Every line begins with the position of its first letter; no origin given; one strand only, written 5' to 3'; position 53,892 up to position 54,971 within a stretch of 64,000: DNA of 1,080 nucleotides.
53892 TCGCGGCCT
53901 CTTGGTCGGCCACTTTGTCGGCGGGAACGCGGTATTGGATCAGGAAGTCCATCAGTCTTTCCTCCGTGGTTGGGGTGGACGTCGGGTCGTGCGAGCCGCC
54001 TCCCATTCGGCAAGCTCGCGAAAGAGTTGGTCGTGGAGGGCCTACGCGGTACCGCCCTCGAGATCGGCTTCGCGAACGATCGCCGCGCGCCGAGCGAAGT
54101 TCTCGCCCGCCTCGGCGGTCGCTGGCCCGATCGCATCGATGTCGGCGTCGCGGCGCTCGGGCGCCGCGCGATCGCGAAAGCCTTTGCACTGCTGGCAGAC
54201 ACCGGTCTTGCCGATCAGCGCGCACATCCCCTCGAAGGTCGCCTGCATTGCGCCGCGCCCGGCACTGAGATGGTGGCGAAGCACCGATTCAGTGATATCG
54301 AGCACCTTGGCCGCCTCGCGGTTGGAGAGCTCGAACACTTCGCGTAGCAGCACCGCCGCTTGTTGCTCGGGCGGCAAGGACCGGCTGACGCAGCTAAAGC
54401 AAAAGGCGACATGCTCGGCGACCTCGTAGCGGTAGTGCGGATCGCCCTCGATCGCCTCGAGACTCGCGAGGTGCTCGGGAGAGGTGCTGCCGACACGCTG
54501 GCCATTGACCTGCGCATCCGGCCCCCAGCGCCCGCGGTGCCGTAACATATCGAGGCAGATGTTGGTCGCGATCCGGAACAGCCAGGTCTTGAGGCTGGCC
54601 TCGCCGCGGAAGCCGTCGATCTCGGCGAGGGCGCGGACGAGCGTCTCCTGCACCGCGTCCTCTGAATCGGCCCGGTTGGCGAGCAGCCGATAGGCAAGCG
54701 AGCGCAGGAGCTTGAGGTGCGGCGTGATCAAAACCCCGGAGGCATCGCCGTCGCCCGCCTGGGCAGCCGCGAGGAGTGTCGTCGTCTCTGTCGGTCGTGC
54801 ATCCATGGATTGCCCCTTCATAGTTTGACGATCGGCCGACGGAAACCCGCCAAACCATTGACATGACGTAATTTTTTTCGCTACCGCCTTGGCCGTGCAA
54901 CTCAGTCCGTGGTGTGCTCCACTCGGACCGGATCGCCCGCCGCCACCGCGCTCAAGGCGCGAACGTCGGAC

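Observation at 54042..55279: ECF sigma factor with Cys-rich C-terminal extension, flanked by DUF3830 and ABM-domain genes, no anti-sigma gene in sight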

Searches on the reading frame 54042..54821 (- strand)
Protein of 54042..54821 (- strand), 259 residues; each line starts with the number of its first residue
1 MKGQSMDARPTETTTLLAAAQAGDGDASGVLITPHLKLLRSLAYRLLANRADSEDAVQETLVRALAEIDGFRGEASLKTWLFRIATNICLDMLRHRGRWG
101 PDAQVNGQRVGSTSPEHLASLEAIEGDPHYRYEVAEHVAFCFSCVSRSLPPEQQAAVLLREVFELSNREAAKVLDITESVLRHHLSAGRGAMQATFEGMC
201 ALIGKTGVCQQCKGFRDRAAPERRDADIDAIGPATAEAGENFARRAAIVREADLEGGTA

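Call 5: search_protein_families(library=pfam, proteins=[window:54042-54821:-], max_evalue=0.1)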
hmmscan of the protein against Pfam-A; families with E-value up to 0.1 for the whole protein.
window:54042-54821:- (259 aa): 7 families
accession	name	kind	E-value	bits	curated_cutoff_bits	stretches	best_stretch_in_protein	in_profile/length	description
PF04542.20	Sigma70_r2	-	7.2e-19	67.8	24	1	31-98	1-70/71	Sigma-70 region 2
PF08281.18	Sigma70_r4_2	-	8.2e-11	41.8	25.7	1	147-191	9-53/54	Sigma-70, region 4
PF22029.2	PhyR_sigma2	-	6.8e-08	32.9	27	1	32-84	1-53/55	Sigma2 domain of PhyR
PF07638.17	Sigma70_ECF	-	9.7e-05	22.8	21.1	1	11-194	2-181/185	ECF sigma factor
PF02001.22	DUF134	-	0.021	15.8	27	1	154-207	40-93/98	Protein of unknown function DUF134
PF22233.2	PhyR_sigma-like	-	0.03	14.6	27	0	148-182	3-37/50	Response regulator PhyR, sigma-like domain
PF04545.22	Sigma70_r4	-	0.087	12.8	24.1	0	148-185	4-41/50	Sigma-70, region 4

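Call 6: search_protein_families(library=ncbifam, proteins=[window:54042-54821:-], max_evalue=0.1)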
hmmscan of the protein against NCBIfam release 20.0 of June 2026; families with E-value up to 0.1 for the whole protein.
window:54042-54821:- (259 aa): 86 families (the best 25 are shown)
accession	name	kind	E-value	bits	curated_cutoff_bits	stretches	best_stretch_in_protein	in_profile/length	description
NF006089.0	PRK08241.1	subfamily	1.1e-35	123.4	240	1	11-185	7-193/343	RNA polymerase subunit sigma-70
TIGR02960.1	SigX5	hypoth_equivalog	9.3e-28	97.3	264.75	1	26-192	5-186/322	RNA polymerase sigma-70 factor, TIGR02960 family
NF004113.0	PRK05602.1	equivalog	2.6e-25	89.3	208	1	12-197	31-202/211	RNA polymerase sigma factor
NF007225.0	PRK09643.1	equivalog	6.2e-25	88.1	190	1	13-198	14-184/204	RNA polymerase sigma factor SigM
NF008888.0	PRK11922.1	equivalog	3e-24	85.9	204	1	6-196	10-196/231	RNA polymerase sigma factor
NF007223.0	PRK09641.1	equivalog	4e-24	85.5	209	1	16-196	8-184/187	RNA polymerase sigma factor SigW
TIGR02948.1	SigW_bacill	equivalog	5.5e-22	78.7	243.1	1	18-194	10-182/187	RNA polymerase sigma factor SigW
TIGR02937.1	sigma70-ECF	superfamily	1.1e-20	73.9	42.9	1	31-192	6-161/165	sigma-70 family RNA polymerase sigma factor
NF009176.0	PRK12524.1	equivalog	3.2e-20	72.8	264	1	12-204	12-192/196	RNA polymerase sigma factor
TIGR02939.1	RpoE_Sigma70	equivalog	1.5e-19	70.8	236.15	1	14-194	8-184/190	RNA polymerase sigma factor RpoE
NF007229.0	PRK09647.1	equivalog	2.9e-19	69.3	265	1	20-196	38-202/220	RNA polymerase sigma factor SigE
NF007214.0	PRK09636.1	subfamily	3.5e-19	69.1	271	1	35-194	13-161/293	RNA polymerase sigma factor SigJ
NF058625.1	sigma_PG0214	equivalog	6.9e-19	68.2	130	1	37-196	15-161/170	GFO_1088 family ECF-type sigma factor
NF009166.1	PRK12513.1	equivalog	1.4e-18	67.3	206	1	12-180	8-170/193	RNA polymerase sigma factor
NF007216.0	PRK09638.1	equivalog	2e-18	66.8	194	1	12-186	4-164/180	RNA polymerase sigma factor SigY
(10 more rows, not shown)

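Call 7: find_homologous_proteins(query=window:54042-54821:-, max_evalue=0.00001)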
Query window:54042-54821:- (259 aa): 436 proteins with E <= 0.00001 among 7068 candidates; the best 120 are listed.
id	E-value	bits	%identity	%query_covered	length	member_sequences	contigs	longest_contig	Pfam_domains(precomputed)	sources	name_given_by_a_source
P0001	1.3e-160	550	99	98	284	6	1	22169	PF04542.21,PF08281.19,PF22029.3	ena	-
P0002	3.7e-112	392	73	92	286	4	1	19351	PF04542.21,PF08281.19,PF22029.3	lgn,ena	-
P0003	1.5e-107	377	71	96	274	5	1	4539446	PF04542.21,PF08281.19,PF22029.3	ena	-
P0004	4.6e-78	280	58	95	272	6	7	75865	PF04542.21,PF08281.19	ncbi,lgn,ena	-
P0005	2.7e-77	278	57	95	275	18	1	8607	PF04542.21,PF08281.19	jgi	jgi:RNA polymerase sigma-70 factor (ECF subfamily)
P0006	5.5e-66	241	50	98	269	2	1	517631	PF07638.18,PF04542.21,PF08281.19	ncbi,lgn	ncbi:MAG: RNA polymerase sigma factor [Myxococcota bacterium]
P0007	7.6e-66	240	47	97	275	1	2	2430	PF07638.18,PF04542.21,PF08281.19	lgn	-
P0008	1.1e-65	240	49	94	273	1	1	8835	PF07638.18,PF04542.21,PF08281.19,PF22029.3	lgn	-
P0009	3.8e-65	238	45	96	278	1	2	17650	PF04542.21,PF08281.19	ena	-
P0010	7.3e-65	237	47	93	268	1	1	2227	PF07638.18,PF04542.21,PF08281.19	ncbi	-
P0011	1.7e-64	236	48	87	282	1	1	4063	PF04542.21,PF08281.19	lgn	-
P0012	3.2e-64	235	50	91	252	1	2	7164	PF04542.21,PF08281.19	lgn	-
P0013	3.3e-64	235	47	96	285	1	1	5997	PF07638.18,PF04542.21,PF08281.19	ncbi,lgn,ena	-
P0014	6.0e-64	234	50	95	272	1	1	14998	PF04542.21,PF08281.19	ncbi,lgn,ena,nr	ncbi:MAG: RNA polymerase sigma factor [Deltaproteobacteria bacterium]|nr:RNA polymerase sigma factor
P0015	7.0e-64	234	50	95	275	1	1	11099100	PF04542.21,PF08281.19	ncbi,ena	-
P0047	3.5e-52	195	42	97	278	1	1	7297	PF07638.18,PF04542.21,PF08281.19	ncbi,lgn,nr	ncbi:MAG: RNA polymerase sigma factor [Inquilinus sp.]|nr:RNA polymerase sigma factor [Inquilinus sp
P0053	1.6e-48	183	41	98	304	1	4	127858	PF04542.21,PF08281.19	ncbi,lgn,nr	ncbi:MAG: RNA polymerase sigma factor [Gammaproteobacteria bacterium]|nr:RNA polymerase sigma factor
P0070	3.1e-38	150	36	92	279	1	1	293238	PF04542.21,PF08281.19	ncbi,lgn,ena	-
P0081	5.8e-36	142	35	93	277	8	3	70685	PF04542.21,PF08281.19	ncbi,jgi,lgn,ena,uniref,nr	ncbi:MAG TPA: RNA polymerase sigma factor [Haliscomenobacter sp.]|uniref:RNA polymerase sigma factor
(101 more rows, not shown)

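Call 10: search_solved_structures(query=A1, max_evalue=0.001, show_alignments=2)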
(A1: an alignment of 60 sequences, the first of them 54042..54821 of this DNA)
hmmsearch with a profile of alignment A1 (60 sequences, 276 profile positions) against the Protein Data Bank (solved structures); distinct sequences matched with E-value up to 0.001: 28.
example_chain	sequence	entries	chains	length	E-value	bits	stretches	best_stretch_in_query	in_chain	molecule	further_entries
7qh5_A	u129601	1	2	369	3e-31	112.1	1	14-187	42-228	RNA polymerase sigma factor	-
6in7_B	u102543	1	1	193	1e-29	107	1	3-189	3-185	RNA polymerase sigma-H factor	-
8z6g_B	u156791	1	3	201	1.1e-29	107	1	3-189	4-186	RNA polymerase sigma factor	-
1or7_A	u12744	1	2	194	1.9e-27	99.6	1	1-188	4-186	RNA polymerase sigma-E factor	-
6jbq_F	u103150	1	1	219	2.7e-27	99.1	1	1-188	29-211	ECF RNA polymerase sigma-E factor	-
5wuq_A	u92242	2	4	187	4.1e-24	88.6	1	8-98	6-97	ECF RNA polymerase sigma factor SigW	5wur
9m9d_F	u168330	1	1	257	1.9e-22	83.2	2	19-104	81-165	ECF RNA polymerase sigma factor SigE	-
9m9e_F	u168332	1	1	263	2.1e-22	83.1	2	19-104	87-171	ECF RNA polymerase sigma factor SigE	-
9m98_F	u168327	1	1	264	2.1e-22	83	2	19-104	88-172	ECF RNA polymerase sigma factor SigE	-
6jcy_F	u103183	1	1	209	7e-22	81.3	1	20-104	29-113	ECF RNA polymerase sigma factor SigH,ECF RNA polymerase sigma factor SigE,ECF RNA polymera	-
5zx2_F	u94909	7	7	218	1.9e-21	79.9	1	20-187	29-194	ECF RNA polymerase sigma factor SigH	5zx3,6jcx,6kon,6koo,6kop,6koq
2mao_A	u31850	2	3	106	6.9e-20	74.8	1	1-92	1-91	RNA polymerase sigma factor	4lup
2map_A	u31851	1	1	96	6.9e-20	74.8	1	1-92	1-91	RNA polymerase sigma factor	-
5uxx_A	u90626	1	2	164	1.5e-17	67.2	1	20-97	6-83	RNA polymerase sigma factor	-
5or5_A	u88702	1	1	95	5.3e-17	65.3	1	1-92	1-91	ECF RNA polymerase sigma-E factor,ECF RNA polymerase sigma factor SigW,ECF RNA polymerase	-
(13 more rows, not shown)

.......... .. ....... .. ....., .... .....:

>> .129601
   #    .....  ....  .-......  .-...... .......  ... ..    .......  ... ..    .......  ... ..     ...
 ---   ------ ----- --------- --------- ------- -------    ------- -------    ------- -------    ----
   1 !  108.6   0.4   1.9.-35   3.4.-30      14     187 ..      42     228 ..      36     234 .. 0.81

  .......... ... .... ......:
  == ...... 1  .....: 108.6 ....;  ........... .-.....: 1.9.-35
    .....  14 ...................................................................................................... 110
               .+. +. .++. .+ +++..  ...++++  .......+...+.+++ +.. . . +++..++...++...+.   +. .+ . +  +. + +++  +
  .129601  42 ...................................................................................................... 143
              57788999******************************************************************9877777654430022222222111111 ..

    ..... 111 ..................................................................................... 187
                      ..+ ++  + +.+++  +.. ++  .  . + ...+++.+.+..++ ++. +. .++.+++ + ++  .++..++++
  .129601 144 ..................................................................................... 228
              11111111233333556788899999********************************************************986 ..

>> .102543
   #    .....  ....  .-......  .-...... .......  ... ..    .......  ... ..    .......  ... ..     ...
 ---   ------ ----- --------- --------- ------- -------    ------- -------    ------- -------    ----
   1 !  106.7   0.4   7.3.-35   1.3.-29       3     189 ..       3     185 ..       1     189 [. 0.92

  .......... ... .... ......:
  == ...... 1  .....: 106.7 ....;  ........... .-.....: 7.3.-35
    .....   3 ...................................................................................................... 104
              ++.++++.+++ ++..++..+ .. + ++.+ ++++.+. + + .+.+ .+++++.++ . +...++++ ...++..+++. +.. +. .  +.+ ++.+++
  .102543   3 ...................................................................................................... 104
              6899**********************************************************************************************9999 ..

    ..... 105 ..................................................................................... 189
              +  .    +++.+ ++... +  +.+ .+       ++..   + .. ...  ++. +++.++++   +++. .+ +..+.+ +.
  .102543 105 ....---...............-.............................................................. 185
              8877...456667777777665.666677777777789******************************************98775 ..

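Call 12: find_encoding_contigs(protein=P0001, flank=6000, max_places=3)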
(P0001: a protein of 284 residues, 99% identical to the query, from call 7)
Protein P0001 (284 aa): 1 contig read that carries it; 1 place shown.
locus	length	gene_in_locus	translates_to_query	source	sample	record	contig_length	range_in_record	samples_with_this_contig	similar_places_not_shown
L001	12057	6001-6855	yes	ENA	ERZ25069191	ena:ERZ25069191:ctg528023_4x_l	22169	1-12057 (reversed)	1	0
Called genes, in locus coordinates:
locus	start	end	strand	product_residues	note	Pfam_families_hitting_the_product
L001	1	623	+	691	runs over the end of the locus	PF02092:tRNA_synt_2f, PF05746:DALR_1 (weak)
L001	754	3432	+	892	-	PF01326:PPDK_N, PF00391:PEP-utilizers, PF02896:PEP-utilizers_C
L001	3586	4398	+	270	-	PF00106:adh_short, PF13561:adh_short_C2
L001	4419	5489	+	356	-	PF01264:Chorismate_synt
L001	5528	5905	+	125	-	PF04126:Cyclophil_like, PF18050:Cyclophil_like2 (weak)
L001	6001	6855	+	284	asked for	PF04542:Sigma70_r2, PF22029:PhyR_sigma2, PF08281:Sigma70_r4_2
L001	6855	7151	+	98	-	-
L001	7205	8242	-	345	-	PF21033:RMD1-3 (faint), PF00515:TPR_1 (faint), PF07719:TPR_2 (faint), PF13181:TPR_8 (faint), PF13414:TPR_11 (faint), PF14559:TPR_19 (faint), PF13431:TPR_17 (faint)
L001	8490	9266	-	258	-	PF01479:S4 (weak), PF01728:FtsJ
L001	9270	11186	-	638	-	PF13292:DXP_synthase_N, PF00676:E1_dh (weak), PF02779:Transket_pyr, PF02780:Transketolase_C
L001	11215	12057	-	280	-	?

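Call 13: find_encoding_contigs(protein=P0003, flank=6000, max_places=3)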
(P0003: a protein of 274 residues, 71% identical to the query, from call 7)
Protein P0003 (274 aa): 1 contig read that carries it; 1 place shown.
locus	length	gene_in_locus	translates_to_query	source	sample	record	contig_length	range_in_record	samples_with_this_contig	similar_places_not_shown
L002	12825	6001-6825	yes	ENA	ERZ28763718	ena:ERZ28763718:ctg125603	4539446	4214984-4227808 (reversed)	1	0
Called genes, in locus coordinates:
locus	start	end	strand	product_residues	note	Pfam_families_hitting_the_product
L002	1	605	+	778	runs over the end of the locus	PF02092:tRNA_synt_2f, PF05746:DALR_1 (weak)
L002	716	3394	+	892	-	PF01326:PPDK_N, PF00391:PEP-utilizers, PF02896:PEP-utilizers_C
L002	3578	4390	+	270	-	PF00106:adh_short, PF13561:adh_short_C2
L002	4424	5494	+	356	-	PF01264:Chorismate_synt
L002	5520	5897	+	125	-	PF04126:Cyclophil_like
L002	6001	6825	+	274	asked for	PF04542:Sigma70_r2, PF22029:PhyR_sigma2, PF08281:Sigma70_r4_2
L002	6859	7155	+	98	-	PF03992:ABM (weak)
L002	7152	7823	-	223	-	PF01728:FtsJ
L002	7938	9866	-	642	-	PF13292:DXP_synthase_N, PF00456:Transketolase_N (faint), PF00676:E1_dh (weak), PF02779:Transket_pyr, PF02780:Transketolase_C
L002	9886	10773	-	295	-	PF00348:polyprenyl_synt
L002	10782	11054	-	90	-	PF02609:Exonuc_VII_S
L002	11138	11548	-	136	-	PF14333:DUF4389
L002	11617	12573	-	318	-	PF00850:Hist_deacetyl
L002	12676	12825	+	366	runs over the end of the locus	PF25917:BSH_RND, PF25973:BSH_CzcB, PF25944:Beta-barrel_RND, PF25954:Beta-barrel_RND_2, PF25967:RND-MFP_C (weak), PF25975:CzcB_C (weak), PF25989:YknX_C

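Call 14: find_encoding_contigs(protein=P0004, flank=5000, max_places=2)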
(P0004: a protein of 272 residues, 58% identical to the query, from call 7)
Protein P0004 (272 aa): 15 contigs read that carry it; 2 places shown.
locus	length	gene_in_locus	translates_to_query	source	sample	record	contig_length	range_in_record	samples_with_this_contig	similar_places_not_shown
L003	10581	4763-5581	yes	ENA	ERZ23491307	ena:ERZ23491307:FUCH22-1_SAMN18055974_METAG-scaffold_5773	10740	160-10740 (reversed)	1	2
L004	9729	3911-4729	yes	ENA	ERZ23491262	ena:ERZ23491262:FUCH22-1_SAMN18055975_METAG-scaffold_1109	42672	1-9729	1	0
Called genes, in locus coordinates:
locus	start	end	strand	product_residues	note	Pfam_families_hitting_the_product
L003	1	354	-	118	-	?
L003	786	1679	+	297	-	PF05013:FGase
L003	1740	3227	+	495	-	PF00070:Pyr_redox (faint), PF00890:FAD_binding_2, PF01266:DAO, PF01494:FAD_binding_3 (faint), PF03486:HI0933_like (faint), PF07992:Pyr_redox_2 (faint), PF12831:FAD_oxidored (faint)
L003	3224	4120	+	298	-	PF03446:NAD_binding_2, PF03807:F420_oxidored (weak), PF14833:NAD_binding_11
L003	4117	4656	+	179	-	PF13302:Acetyltransf_3, PF13420:Acetyltransf_4, PF00583:Acetyltransf_1, PF13508:Acetyltransf_7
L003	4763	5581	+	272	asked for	PF04542:Sigma70_r2, PF08281:Sigma70_r4_2 (weak)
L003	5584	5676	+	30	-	-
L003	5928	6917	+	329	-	PF08240:ADH_N, PF00107:ADH_zinc_N, PF13602:ADH_zinc_N_2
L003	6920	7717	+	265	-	PF00106:adh_short, PF08659:KR, PF13561:adh_short_C2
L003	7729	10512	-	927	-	PF12860:PAS_7 (weak), PF00512:HisKA, PF02518:HATPase_c, PF00072:Response_reg, PF01627:Hpt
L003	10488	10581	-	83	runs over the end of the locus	?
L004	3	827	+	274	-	?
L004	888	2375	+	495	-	PF00070:Pyr_redox (faint), PF00890:FAD_binding_2, PF01266:DAO, PF01494:FAD_binding_3 (faint), PF03486:HI0933_like (faint), PF07992:Pyr_redox_2 (faint), PF12831:FAD_oxidored (faint)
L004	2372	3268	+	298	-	PF03446:NAD_binding_2, PF03807:F420_oxidored (weak), PF14833:NAD_binding_11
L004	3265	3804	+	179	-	PF13302:Acetyltransf_3, PF13420:Acetyltransf_4, PF00583:Acetyltransf_1, PF13508:Acetyltransf_7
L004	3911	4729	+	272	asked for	PF04542:Sigma70_r2, PF08281:Sigma70_r4_2 (weak)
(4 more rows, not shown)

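Call 15: find_encoding_contigs(protein=P0006, flank=5000, max_places=2)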
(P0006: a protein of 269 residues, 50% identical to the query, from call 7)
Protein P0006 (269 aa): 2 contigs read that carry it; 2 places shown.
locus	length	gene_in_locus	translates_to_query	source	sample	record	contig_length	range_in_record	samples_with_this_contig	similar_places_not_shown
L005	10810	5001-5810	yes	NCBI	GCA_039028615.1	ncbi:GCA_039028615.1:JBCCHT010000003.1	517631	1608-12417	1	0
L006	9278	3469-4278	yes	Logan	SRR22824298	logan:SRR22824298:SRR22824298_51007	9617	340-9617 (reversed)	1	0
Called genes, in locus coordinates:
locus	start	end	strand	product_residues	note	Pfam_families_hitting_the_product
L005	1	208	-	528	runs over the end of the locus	PF13472:Lipase_GDSL_2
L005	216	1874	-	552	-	PF03062:MBOAT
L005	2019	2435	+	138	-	-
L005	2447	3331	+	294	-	-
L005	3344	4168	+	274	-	PF01734:Patatin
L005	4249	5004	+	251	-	PF00106:adh_short, PF08659:KR (weak), PF13561:adh_short_C2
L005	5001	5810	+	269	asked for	PF07638:Sigma70_ECF (faint), PF04542:Sigma70_r2, PF08281:Sigma70_r4_2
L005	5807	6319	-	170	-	-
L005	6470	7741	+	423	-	PF01565:FAD_binding_4, PF04030:ALO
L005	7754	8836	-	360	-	-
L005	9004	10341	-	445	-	PF00067:p450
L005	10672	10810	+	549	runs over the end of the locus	-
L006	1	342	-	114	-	?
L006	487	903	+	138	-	-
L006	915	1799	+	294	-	-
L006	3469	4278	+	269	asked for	PF07638:Sigma70_ECF (faint), PF04542:Sigma70_r2, PF08281:Sigma70_r4_2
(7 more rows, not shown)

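Call 16: find_encoding_contigs(protein=P0015, flank=5000, max_places=2)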
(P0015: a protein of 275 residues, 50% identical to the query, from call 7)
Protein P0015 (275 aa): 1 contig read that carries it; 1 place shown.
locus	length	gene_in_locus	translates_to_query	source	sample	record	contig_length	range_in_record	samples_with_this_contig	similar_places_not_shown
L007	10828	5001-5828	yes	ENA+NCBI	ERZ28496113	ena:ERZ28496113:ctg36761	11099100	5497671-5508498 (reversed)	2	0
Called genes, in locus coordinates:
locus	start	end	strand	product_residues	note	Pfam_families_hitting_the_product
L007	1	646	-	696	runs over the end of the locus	PF00082:Peptidase_S8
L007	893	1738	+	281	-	PF00106:adh_short, PF01370:Epimerase (faint), PF08659:KR, PF13561:adh_short_C2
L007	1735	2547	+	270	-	PF00459:Inositol_P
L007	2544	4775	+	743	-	PF22020:RlmL_1st, PF02926:THUMP, PF01170:UPF0020, PF13649:Methyltransf_25 (faint), PF10672:Methyltrans_SAM, PF03602:Cons_hypoth95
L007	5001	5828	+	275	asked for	PF04542:Sigma70_r2, PF08281:Sigma70_r4_2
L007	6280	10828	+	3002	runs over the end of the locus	PF13620:CarboxypepD_reg (faint), PF03538:VRP1 (weak), PF20220:ABC_toxin_N, PF18413:Neuraminidase, PF18276:TcA_TcB_BD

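Call 17: find_encoding_contigs(protein=P0053, flank=5000, max_places=2)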
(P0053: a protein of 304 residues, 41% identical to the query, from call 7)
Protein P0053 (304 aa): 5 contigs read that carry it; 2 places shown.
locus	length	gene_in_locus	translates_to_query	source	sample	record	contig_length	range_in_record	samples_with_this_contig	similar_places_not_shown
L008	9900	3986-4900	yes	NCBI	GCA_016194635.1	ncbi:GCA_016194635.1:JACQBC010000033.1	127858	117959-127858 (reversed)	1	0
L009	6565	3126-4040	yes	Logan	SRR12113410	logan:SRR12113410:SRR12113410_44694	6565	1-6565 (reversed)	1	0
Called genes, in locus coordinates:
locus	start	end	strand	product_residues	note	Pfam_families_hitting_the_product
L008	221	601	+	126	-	-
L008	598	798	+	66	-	-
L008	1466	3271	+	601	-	PF07862:Nif11 (weak)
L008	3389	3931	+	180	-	PF10027:DUF2269 (weak)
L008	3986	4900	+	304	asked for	PF04542:Sigma70_r2, PF08281:Sigma70_r4_2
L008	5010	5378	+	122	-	PF03795:YCII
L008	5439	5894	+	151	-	-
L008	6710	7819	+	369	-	PF00724:Oxidored_FMN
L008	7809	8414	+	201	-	PF00440:TetR_N, PF21993:TetR_C_13_2 (weak)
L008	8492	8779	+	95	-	-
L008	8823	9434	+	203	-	PF03352:Adenine_glyco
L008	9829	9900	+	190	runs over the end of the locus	-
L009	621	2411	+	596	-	PF07862:Nif11 (weak)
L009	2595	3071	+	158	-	PF10027:DUF2269 (weak)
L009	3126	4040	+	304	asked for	PF04542:Sigma70_r2, PF08281:Sigma70_r4_2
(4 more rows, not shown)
